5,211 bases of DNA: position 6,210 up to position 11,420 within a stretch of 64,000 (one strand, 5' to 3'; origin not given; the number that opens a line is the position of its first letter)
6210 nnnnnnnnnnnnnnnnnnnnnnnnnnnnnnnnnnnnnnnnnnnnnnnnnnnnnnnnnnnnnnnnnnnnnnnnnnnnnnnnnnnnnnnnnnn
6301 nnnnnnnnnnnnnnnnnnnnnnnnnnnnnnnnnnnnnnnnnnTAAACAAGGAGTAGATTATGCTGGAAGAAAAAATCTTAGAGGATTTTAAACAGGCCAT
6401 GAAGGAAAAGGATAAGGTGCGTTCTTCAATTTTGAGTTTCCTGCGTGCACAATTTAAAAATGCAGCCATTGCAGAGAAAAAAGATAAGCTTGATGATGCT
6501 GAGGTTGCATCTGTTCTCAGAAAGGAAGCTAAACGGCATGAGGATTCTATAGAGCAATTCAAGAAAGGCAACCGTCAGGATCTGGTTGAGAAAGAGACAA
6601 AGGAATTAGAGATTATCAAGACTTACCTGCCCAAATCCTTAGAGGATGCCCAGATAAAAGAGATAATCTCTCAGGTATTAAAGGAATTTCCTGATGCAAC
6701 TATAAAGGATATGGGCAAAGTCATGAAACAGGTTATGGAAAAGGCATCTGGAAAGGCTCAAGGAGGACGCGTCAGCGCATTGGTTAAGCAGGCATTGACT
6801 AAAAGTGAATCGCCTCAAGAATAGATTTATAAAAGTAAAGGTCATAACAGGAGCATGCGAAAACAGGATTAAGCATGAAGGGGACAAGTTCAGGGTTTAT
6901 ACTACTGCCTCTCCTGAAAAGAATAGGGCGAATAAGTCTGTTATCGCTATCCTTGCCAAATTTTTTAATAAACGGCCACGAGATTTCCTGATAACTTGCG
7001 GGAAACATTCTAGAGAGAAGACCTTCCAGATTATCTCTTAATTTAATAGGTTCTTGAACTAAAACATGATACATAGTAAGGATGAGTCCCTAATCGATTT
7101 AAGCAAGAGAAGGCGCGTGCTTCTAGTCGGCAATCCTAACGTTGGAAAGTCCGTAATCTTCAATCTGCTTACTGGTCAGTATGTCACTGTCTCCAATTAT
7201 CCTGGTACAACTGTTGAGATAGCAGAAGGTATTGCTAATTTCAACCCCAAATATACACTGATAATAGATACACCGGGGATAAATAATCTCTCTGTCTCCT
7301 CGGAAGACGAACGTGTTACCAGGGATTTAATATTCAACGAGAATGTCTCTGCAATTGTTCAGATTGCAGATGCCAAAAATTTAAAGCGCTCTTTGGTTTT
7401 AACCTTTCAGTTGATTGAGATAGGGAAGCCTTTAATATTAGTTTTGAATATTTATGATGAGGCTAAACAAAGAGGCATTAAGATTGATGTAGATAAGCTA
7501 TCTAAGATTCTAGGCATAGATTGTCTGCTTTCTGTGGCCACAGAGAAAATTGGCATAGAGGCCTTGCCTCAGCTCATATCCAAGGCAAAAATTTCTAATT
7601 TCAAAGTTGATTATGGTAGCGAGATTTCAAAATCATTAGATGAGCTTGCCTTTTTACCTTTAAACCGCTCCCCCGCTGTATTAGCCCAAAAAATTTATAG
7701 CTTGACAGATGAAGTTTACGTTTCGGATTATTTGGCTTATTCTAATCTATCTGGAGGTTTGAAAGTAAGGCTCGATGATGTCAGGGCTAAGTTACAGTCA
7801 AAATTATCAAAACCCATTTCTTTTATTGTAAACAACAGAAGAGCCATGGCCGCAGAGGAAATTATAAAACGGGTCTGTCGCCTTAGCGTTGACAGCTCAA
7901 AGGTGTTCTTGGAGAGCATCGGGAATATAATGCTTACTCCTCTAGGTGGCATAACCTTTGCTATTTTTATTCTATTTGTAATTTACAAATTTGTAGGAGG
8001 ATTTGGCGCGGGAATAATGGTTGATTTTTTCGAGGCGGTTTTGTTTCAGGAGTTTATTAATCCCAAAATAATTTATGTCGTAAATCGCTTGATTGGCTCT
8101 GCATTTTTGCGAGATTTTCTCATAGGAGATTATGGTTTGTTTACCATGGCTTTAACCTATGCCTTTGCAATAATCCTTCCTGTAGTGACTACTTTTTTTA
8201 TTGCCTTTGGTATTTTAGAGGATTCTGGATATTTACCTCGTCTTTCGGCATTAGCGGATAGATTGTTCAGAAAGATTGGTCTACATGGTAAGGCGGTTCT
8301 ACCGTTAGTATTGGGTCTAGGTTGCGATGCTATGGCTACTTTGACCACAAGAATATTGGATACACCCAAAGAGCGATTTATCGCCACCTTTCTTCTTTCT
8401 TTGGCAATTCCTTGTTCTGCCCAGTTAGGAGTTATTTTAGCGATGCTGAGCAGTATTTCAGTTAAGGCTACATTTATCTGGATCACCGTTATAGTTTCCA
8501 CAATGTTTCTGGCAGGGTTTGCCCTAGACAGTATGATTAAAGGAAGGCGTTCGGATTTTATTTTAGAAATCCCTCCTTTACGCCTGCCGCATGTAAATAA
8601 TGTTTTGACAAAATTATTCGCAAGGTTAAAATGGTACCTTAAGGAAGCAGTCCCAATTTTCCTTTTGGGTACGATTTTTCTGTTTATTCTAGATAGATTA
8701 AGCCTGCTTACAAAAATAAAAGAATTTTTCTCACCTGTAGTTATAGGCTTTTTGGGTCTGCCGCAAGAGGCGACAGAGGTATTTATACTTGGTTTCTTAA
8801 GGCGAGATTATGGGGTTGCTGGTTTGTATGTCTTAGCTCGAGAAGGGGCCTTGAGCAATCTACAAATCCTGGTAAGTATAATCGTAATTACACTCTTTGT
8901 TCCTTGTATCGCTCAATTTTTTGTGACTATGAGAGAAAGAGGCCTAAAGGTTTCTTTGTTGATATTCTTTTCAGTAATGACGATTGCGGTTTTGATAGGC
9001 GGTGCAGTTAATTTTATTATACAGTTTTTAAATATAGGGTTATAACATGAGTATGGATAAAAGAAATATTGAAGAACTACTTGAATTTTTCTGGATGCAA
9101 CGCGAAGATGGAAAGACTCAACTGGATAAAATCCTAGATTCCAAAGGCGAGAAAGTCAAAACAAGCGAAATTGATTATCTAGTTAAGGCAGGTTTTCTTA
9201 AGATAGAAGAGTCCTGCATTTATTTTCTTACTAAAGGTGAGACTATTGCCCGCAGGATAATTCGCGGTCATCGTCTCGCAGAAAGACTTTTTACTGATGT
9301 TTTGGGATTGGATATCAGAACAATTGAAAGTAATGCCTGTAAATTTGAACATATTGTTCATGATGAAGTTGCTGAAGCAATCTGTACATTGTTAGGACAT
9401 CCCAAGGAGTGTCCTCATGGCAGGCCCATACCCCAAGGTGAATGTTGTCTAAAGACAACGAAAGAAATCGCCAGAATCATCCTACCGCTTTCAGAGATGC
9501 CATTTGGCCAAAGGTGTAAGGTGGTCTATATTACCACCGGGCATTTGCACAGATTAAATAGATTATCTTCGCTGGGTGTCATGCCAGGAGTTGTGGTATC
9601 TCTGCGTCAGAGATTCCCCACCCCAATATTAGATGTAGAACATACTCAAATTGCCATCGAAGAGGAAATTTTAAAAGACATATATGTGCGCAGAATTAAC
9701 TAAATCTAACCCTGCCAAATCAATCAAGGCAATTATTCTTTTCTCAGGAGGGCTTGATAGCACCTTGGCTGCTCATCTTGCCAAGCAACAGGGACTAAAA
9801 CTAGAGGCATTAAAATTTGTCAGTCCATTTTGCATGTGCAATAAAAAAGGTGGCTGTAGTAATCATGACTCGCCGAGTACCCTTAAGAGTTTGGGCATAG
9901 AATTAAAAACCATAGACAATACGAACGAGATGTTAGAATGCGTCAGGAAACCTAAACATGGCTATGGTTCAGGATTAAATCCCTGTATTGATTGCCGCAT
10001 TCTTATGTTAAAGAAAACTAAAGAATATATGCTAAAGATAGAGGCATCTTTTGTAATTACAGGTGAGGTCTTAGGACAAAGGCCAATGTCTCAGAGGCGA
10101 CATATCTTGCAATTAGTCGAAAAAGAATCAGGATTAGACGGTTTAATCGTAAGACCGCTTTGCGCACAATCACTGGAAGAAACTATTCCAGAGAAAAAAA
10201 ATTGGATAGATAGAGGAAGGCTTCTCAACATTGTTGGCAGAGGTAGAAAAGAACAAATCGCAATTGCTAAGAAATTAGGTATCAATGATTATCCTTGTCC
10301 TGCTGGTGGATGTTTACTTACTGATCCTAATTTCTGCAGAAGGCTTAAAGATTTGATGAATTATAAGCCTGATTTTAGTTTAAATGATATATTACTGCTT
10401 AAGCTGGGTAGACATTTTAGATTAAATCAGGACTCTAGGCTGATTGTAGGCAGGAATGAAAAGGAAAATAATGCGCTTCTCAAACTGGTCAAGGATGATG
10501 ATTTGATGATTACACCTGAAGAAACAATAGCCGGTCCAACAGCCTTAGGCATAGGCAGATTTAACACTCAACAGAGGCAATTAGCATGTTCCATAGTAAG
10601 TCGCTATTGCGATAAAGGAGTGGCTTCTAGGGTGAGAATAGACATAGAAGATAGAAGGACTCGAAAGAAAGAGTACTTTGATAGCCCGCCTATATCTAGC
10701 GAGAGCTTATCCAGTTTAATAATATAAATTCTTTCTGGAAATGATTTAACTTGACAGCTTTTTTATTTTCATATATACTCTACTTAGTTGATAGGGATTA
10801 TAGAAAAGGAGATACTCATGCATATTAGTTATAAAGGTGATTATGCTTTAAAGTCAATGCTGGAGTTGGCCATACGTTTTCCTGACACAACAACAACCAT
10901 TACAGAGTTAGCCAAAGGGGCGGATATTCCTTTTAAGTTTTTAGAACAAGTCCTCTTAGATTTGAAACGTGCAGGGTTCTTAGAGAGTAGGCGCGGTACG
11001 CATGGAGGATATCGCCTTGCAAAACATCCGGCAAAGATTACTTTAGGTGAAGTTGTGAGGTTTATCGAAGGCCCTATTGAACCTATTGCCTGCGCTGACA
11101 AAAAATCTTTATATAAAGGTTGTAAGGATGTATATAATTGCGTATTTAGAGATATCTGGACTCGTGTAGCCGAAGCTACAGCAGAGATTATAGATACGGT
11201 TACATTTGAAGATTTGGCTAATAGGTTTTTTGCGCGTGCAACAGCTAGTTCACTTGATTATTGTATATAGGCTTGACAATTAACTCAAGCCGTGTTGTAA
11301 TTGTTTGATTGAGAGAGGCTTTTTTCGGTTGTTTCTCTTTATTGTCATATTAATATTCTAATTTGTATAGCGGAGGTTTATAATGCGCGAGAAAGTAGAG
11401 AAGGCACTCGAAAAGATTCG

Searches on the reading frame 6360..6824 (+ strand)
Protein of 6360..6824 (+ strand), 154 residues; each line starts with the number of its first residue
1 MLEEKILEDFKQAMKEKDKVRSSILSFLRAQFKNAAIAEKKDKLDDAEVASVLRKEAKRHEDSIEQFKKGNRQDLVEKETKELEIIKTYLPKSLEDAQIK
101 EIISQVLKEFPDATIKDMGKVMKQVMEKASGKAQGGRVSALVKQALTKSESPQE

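Call 26: search_protein_families(library=pfam, proteins=[window:6360-6824:+], max_evalue=0.00001)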
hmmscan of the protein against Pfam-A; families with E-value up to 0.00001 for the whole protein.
window:6360-6824:+ (154 aa): 1 family
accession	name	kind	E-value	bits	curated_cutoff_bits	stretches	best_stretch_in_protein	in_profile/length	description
PF09424.15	YqeY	-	7.7e-46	156.2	27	1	4-146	2-143/143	Yqey-like protein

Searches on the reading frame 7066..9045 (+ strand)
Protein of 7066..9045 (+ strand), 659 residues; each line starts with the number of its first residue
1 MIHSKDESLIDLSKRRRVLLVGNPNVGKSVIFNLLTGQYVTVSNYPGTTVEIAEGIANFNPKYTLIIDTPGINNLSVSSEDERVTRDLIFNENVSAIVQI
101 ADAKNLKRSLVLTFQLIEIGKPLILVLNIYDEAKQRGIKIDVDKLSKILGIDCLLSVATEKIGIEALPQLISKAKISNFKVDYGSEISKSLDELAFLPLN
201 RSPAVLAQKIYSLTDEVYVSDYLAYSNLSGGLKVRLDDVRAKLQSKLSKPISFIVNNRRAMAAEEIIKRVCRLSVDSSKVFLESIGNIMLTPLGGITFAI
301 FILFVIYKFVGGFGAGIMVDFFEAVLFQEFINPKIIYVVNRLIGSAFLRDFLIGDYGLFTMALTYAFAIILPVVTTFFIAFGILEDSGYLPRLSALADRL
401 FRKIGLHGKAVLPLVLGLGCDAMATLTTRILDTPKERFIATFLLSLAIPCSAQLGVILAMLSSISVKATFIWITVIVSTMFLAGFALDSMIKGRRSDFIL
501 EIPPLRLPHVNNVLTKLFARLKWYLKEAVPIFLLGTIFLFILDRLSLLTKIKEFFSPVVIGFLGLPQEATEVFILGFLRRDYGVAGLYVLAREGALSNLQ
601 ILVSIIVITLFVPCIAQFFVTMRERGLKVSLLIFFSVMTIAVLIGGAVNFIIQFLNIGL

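Call 26: search_protein_families(library=pfam, proteins=[window:7066-9045:+], max_evalue=0.00001)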
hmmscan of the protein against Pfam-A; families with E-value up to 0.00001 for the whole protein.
window:7066-9045:+ (659 aa): 4 families
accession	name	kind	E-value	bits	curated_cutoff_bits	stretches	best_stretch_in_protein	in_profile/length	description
PF02421.24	FeoB_N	-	7.6e-53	178.6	27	1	17-169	2-154/156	Ferrous iron transport protein B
PF07670.19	Gate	-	4.3e-28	98.2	29.6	2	369-462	3-102/104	Nucleoside recognition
PF01926.29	MMR_HSR1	-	1e-19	71.1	21.9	1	17-128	1-112/113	50S ribosome-binding GTPase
PF07664.17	FeoB_C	-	2.4e-11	43.6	26.6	1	470-520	2-54/54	Ferrous iron transport protein B C terminus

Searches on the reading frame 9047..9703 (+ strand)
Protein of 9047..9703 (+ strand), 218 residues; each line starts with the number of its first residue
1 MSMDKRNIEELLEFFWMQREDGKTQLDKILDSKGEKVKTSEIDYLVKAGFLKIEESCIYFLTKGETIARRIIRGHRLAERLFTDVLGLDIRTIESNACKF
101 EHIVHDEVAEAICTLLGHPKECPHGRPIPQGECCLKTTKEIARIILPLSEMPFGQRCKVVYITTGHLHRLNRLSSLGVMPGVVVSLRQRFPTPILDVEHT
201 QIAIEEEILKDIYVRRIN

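Call 26: search_protein_families(library=pfam, proteins=[window:9047-9703:+], max_evalue=0.00001)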
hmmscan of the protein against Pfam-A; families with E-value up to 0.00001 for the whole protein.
window:9047-9703:+ (218 aa): 2 families
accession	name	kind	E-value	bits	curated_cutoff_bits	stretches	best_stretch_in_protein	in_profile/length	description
PF02742.21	Fe_dep_repr_C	-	2.7e-27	95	27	1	63-130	3-70/70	Iron dependent repressor, metal binding and dimerisation domain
PF04023.20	FeoA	-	4.6e-10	39.9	23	1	147-215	2-73/74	FeoA domain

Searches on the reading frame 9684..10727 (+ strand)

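Call 26: search_protein_families(library=pfam, proteins=[window:9684-10727:+], max_evalue=0.00001)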
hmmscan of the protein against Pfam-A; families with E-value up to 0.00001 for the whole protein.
window:9684-10727:+ (347 aa): 3 families
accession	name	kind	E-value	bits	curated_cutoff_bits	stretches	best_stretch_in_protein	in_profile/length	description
PF18297.6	NFACT-R_2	-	4.5e-20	72.2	26.9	1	242-343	1-101/104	NFACT protein RNA binding domain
PF02568.20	ThiI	-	4e-10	40.1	20.5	1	15-168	5-153/197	Thiamine biosynthesis protein (ThiI)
PF03054.22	tRNA_Me_trans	-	8.8e-06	25.9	20.6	0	16-128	3-126/202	tRNA methyl transferase HUP domain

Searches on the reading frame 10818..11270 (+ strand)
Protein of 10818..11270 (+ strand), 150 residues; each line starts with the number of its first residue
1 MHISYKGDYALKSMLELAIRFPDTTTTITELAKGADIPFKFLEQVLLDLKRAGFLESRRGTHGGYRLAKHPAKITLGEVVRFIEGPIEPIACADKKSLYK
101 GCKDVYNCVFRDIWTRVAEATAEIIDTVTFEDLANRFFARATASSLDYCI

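Call 26: search_protein_families(library=pfam, proteins=[window:10818-11270:+], max_evalue=0.00001)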
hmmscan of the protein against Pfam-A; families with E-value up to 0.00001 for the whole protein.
window:10818-11270:+ (150 aa): 1 family
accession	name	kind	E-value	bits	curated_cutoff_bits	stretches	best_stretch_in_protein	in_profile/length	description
PF02082.26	Rrf2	-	8.1e-36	123.5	30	1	3-135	1-131/132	Iron-dependent Transcriptional regulator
